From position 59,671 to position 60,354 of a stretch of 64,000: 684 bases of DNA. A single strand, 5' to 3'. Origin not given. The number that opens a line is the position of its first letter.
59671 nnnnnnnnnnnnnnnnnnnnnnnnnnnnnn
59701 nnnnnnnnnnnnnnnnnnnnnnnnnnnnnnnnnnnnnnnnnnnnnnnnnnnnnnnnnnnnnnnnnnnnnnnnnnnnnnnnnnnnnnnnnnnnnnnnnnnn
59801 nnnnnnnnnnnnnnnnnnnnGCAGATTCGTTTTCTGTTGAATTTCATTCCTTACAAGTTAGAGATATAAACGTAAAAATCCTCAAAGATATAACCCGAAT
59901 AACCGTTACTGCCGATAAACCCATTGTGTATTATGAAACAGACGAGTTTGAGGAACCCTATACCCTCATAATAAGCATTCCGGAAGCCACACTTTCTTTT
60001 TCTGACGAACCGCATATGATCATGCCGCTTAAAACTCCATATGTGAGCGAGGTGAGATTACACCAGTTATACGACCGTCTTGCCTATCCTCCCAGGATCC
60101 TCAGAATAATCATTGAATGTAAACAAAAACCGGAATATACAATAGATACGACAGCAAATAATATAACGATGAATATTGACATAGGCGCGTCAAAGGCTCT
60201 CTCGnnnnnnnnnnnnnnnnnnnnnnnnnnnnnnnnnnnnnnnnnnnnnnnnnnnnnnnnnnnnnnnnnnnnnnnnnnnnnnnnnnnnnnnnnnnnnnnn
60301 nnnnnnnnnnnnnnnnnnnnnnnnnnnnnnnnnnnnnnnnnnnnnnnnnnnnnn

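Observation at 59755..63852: AMIN + coiled-coil/UVR + TolC-like outer-membrane factor paired with an HlyD adaptor, but no inner-membrane pump in view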

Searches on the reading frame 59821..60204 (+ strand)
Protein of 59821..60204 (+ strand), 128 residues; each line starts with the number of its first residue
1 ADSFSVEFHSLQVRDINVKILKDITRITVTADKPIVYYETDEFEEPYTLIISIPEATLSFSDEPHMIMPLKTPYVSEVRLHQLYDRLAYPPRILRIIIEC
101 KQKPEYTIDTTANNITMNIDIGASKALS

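Call 29: search_protein_representatives(protein=window:59821-60204:+)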
Query: 128 residues. Proteins with E-value up to 0.001 (for the whole library): 7; up to 1e-10: 1; up to 1e-30: 1. The best 7 are listed.
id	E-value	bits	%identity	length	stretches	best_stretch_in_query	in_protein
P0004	8.4e-36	138.9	54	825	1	3-125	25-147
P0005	5.4e-10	55.6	27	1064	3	11-119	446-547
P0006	2.5e-08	50.3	29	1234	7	23-64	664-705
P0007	1.0e-06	45.1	30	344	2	9-87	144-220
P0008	2.5e-06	43.8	26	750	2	12-127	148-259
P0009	4.6e-05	39.7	24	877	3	11-119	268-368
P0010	5.9e-04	36.2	29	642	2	8-117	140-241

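Call 30: search_protein_families(library=pfam, proteins=[P0005, P0006, P0007, P0008, P0009, P0010], max_evalue=0.01)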
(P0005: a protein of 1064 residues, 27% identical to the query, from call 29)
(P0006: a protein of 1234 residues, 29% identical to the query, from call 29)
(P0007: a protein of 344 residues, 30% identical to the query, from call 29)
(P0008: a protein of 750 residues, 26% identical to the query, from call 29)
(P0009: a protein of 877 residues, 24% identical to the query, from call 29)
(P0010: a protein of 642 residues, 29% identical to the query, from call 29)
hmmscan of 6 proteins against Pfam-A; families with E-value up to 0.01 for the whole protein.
P0005 (1064 aa): 17 families
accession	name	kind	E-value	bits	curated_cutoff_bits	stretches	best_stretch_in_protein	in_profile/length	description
PF00263.26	Secretin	-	2.4e-46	157.9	27.5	1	881-1047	1-169/169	Bacterial type II and III secretion system protein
PF11741.13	AMIN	-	3.3e-34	117.5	20.5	3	457-546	7-100/101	AMIN domain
PF07719.23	TPR_2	-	8.6e-23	79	27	4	374-405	3-34/34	Tetratricopeptide repeat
PF00515.34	TPR_1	-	6.6e-16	57.8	27.8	3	374-405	3-34/34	Tetratricopeptide repeat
PF13414.12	TPR_11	-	4.7e-13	49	26.8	0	151-173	4-26/42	TPR repeat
PF13432.12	TPR_16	-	4.1e-11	43.6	32.7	1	376-426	1-51/65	Tetratricopeptide repeat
PF03958.22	Secretin_N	-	1.8e-09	38.1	28.2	1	753-816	1-69/69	Bacterial type II/III secretion system short domain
PF13428.12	TPR_14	-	3.6e-08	33.8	23.5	0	380-414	9-43/44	Tetratricopeptide repeat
PF21305.2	type_II_gspD_N0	-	3.4e-07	30.4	27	1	674-739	1-71/71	GspD-like, N0 domain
PF07660.19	STN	-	3.9e-07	30.2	28.4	1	694-741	1-51/52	Secretin and TonB N terminus short domain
PF14559.12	TPR_19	-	7.2e-07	29.9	25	0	386-421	5-40/68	Tetratricopeptide repeat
PF12895.13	ANAPC3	-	1e-05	26.2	27.2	0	319-368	29-77/82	Anaphase-promoting complex, cyclosome, subunit 3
PF13174.12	TPR_6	-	4.9e-05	24.2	26.3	0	315-345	2-32/33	Tetratricopeptide repeat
PF13181.12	TPR_8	-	6.9e-05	23.2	25.7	0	154-173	14-33/34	Tetratricopeptide repeat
PF24575.1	TPR_Slam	-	0.00024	21.9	35.2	0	215-258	40-83/104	Surface lipoprotein assembly modifier, N-terminal TPR repeats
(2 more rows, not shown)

P0006 (1234 aa): 5 families
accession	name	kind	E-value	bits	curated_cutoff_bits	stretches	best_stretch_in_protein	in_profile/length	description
PF16074.10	PilW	-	1.3e-08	35.3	26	0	635-678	26-67/124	Type IV Pilus-assembly protein W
PF00041.27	fn3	-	4.1e-05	24.1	25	1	1051-1133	3-79/84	Fibronectin type III domain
PF16656.11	Pur_ac_phosph_N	-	0.0027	18.7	30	1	1061-1136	13-90/93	Purple acid Phosphatase, N-terminal domain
PF19461.4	DUF5998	-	0.0038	17.4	25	0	653-699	35-82/179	Family of unknown function (DUF5998)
PF19203.5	DUF5875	-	0.0082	16.1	26.5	0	218-257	50-90/228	Family of unknown function (DUF5875)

P0007 (344 aa): 2 families
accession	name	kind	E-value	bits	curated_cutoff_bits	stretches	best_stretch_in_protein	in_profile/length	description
PF11741.13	AMIN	-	7.3e-17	61.8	20.5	2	152-244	2-99/101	AMIN domain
PF24837.1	AMIN-like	-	1.1e-06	29.2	27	0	26-58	95-127/129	AMIN-like domain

P0008 (750 aa): 6 families
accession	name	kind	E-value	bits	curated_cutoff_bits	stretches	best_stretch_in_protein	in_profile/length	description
PF00263.26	Secretin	-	2.8e-45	154.4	27.5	1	585-744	1-168/169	Bacterial type II and III secretion system protein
PF11741.13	AMIN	-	7.5e-24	84.2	20.5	2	152-251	2-101/101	AMIN domain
PF03958.22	Secretin_N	-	3.8e-13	49.9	28.2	1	402-463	2-67/69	Bacterial type II/III secretion system short domain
PF07660.19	STN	-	7.8e-08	32.4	28.4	1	321-366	1-49/52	Secretin and TonB N terminus short domain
PF21305.2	type_II_gspD_N0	-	2.2e-07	31.1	27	1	301-352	1-53/71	GspD-like, N0 domain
PF24837.1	AMIN-like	-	7.1e-06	26.6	27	1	159-189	98-128/129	AMIN-like domain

P0009 (877 aa): 14 families
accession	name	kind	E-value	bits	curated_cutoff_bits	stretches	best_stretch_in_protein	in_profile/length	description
PF00263.26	Secretin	-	4.7e-40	137.4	27.5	1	705-869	1-168/169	Bacterial type II and III secretion system protein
PF11741.13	AMIN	-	1.8e-29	102.2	20.5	3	278-368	7-101/101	AMIN domain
PF07719.23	TPR_2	-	6.9e-12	44.9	27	2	199-231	1-33/34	Tetratricopeptide repeat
PF07660.19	STN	-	5.5e-10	39.3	28.4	1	515-562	1-51/52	Secretin and TonB N terminus short domain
PF21305.2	type_II_gspD_N0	-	1.9e-08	34.5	27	1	495-560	1-71/71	GspD-like, N0 domain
PF03958.22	Secretin_N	-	2.4e-07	31.3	28.2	1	573-642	1-69/69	Bacterial type II/III secretion system short domain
PF00515.34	TPR_1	-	6.1e-07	29.4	27.8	1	132-162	4-34/34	Tetratricopeptide repeat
PF13432.12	TPR_16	-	7.1e-05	23.6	32.7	0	133-180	1-48/65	Tetratricopeptide repeat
PF13428.12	TPR_14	-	7.1e-05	23.6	23.5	0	135-163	7-35/44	Tetratricopeptide repeat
PF13181.12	TPR_8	-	0.00074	19.9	25.7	0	199-231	1-33/34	Tetratricopeptide repeat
PF13174.12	TPR_6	-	0.0012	19.8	26.3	0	132-161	3-32/33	Tetratricopeptide repeat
PF16344.10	FecR_C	-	0.002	18.6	24.4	0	496-558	3-69/70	FecR, C-terminal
PF15457.11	HopW1-1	-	0.0026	17.6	27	1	683-749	42-111/321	Type III T3SS secreted effector HopW1-1/HopPmaA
PF13424.12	TPR_12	-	0.0049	17.5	30.1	0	132-156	48-72/77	Tetratricopeptide repeat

P0010 (642 aa): 4 families
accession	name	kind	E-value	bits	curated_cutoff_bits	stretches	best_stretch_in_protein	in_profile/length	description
PF01520.23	Amidase_3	-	2.6e-49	168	27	1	465-636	1-173/174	N-acetylmuramoyl-L-alanine amidase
PF07833.16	Cu_amine_oxidN1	-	1.3e-38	131.7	24.2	1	31-138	1-108/108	Copper amine oxidase N-terminal domain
PF11741.13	AMIN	-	3.9e-29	101.2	20.5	2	147-241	1-97/101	AMIN domain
PF24837.1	AMIN-like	-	1.3e-06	29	27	0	248-289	86-128/129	AMIN-like domain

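Call 54: search_solved_structures(query=A3, max_evalue=1, show_alignments=1)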
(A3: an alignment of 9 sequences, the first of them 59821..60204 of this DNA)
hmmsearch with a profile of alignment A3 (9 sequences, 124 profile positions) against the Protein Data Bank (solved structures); distinct sequences matched with E-value up to 1: 4.
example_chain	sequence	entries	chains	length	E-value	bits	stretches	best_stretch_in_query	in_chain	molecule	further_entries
3jc8_Qa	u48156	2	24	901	3.4e-16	62.4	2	27-111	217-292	PilQ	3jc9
4bin_A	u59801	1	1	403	5.5e-12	48.8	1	11-101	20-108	N-ACETYLMURAMOYL-L-ALANINE AMIDASE AMIC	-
9sh1_A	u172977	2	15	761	2.9e-05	27.1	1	11-108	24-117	Type IV pilus biogenesis and competence protein PilQ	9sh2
4av2_A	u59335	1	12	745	0.0001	25.3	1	12-108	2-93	TYPE IV PILUS BIOGENESIS AND COMPETENCE PROTEIN PILQ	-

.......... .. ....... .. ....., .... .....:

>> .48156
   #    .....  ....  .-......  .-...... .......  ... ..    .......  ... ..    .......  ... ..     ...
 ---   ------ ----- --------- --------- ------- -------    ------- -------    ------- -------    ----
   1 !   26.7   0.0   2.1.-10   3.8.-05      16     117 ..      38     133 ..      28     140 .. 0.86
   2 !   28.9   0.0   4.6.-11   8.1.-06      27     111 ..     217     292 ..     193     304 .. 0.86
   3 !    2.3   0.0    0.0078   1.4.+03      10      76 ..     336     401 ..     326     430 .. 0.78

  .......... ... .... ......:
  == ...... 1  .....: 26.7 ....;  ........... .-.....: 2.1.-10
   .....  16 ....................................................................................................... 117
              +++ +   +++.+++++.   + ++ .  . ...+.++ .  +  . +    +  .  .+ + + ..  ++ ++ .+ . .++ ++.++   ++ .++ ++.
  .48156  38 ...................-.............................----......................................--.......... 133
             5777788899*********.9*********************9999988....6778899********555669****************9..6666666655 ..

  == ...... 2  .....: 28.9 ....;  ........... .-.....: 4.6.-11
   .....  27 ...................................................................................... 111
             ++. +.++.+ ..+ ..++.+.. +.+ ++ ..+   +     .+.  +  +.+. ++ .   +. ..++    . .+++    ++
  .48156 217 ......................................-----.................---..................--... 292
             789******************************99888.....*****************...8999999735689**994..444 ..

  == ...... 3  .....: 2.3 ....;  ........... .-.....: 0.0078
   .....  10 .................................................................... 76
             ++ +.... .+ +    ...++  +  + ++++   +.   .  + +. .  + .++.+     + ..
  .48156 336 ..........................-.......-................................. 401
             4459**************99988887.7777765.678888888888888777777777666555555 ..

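Call 58: search_solved_structures(query=A4, max_evalue=10, show_alignments=2)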
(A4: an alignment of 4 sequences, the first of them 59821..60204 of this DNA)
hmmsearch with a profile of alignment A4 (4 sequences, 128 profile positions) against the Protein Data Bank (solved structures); distinct sequences matched with E-value up to 10: 0.

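Call 61: predict_structure(alignment_id=A3)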
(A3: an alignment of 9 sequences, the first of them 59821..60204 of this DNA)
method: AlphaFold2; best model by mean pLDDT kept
length: 128 residues; sequences in the alignment: 9
mean_pLDDT: 85.5   pTM: 0.79
mean pLDDT of the five models: 85.5, 85.3, 85.2, 84.3, 83.2
residues with pLDDT >= 90: 78; 70-90: 30; 50-70: 13; < 50: 7
segments of 3 or more residues with pLDDT < 50: 1-5
pLDDT, mean of each block of 10 residues (from residue 1): 55 93 93 93 94 91 89 92 69 89 92 92 66
secondary structure, 60 per line:
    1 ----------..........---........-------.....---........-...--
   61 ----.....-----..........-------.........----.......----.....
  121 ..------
elements in order: E11-20 E24-31 E39-43 E47-54 E56-58 E65-69 E75-84 E92-100 E105-111 E116-122

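Call 63: fold_search(model_id=the predicted structure, library=pdb)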
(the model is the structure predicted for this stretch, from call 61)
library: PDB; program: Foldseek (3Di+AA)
matches with E <= 10: 440; with E <= 0.001: 1
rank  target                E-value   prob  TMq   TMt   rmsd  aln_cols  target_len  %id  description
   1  4bin                  4.0e-04  1.00  0.67  0.27   3.4       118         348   19  Crystal structure of the E. coli N-acetylmuramoyl-L-alanine amidase AmiC (released 2013-08-21)
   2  4aqz_MODEL_1_A        3.5e-03  1.00  0.63  0.59   7.2       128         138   16  B2 domain of Neisseria meningitidis Pilus assembly protein PilQ (released 2012-10-17)
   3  3jc8_Qa               3.8e-03  1.00  0.64  0.21   3.9       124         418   17  Architectural model of the type IVa pilus machine in a piliated state (released 2016-03-16)
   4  9cxp                  1.9e-02  0.54  0.24  0.16  12.7       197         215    7  Cyan thermostable protein (CTP) 0.75 at pH 7.4 (released 2025-07-09)
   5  4av2_A                3.1e-02  1.00  0.62  0.31   2.5       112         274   14  Single particle electron microscopy of PilQ dodecameric complexes from Neisseria meningitidis. (released 2012-10-17)
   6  4tzg_E                3.3e-02  0.38  0.24  0.16  13.1       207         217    8  Crystal structure of eCGP123, an extremely thermostable green fluorescent protein (released 2014-10-22)
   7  4tzg_B                3.5e-02  0.38  0.24  0.16  13.1       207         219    8  Crystal structure of eCGP123, an extremely thermostable green fluorescent protein (released 2014-10-22)
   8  4tza_A                3.7e-02  0.38  0.24  0.16  13.0       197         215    7  TGP, an extremely thermostable green fluorescent protein created by structure-guided surface engineering (released 2014-10-22)
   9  4q9w_A                3.9e-02  0.51  0.26  0.17  13.1       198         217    7  mTFP*: a robust and versatile host protein at 1.00 A resolution (released 2014-05-21)
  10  6lz2_C                3.9e-02  0.38  0.24  0.16  12.7       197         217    7  Crystal structure of a thermostable green fluorescent protein (TGP) with a synthetic nanobody (Sb44) (released 2020-12-23)
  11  7sfa_C                4.1e-02  0.47  0.26  0.17  12.5       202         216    3  Branchiostoma floridae fluorescent protein LanFP10A2 (released 2022-03-30)
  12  6nqq_E                4.3e-02  0.33  0.24  0.16  13.6       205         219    7  Crystal structure of fast switching M159T mutant of fluorescent protein Dronpa (Dronpa2), Y63(2,3,5-F3Y) (released 2019-06-12)
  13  4ppl_A                4.5e-02  0.35  0.24  0.16  13.5       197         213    7  Crystal structure of eCGP123 H193Q variant at pH 7.5 (released 2015-04-08)
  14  9dve_B                4.5e-02  0.30  0.23  0.15  13.5       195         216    6  X-ray crystal structure of Kohinoor reversibly switchable fluorescent protein (released 2025-09-03)
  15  6nqj_B                4.8e-02  0.35  0.24  0.16  12.6       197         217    6  Crystal structure of fast switching M159T mutant of fluorescent protein Dronpa (Dronpa2) (released 2019-06-12)
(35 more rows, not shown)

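Call 71: find_homologous_proteins(query=A3, max_evalue=0.001)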
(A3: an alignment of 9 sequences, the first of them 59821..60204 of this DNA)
Query A3 (9 sequences) (128 aa, profile of the alignment): 1 proteins with E <= 0.001 among 755 candidates.
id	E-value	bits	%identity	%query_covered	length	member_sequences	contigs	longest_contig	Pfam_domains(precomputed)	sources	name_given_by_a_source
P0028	1.2e-9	56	27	35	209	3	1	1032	PF11741.14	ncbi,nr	ncbi:MAG: AMIN domain-containing protein, partial [Deltaproteobacteria bacterium]|nr:AMIN domain-con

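Call 79: find_related_loci(query=A4, collection=metagenome_contigs, flank=10000)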
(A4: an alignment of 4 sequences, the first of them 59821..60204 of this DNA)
Query A4 (128 aa) in metagenome_contigs; peptide patterns used: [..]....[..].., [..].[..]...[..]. (x = any residue, [..] = any of these).
511 stretches matched a pattern; 1 encode a relative of the query (tblastn E <= 1e-3); 1 distinct loci.
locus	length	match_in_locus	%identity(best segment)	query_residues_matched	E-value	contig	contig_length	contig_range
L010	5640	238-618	53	1-127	6e-45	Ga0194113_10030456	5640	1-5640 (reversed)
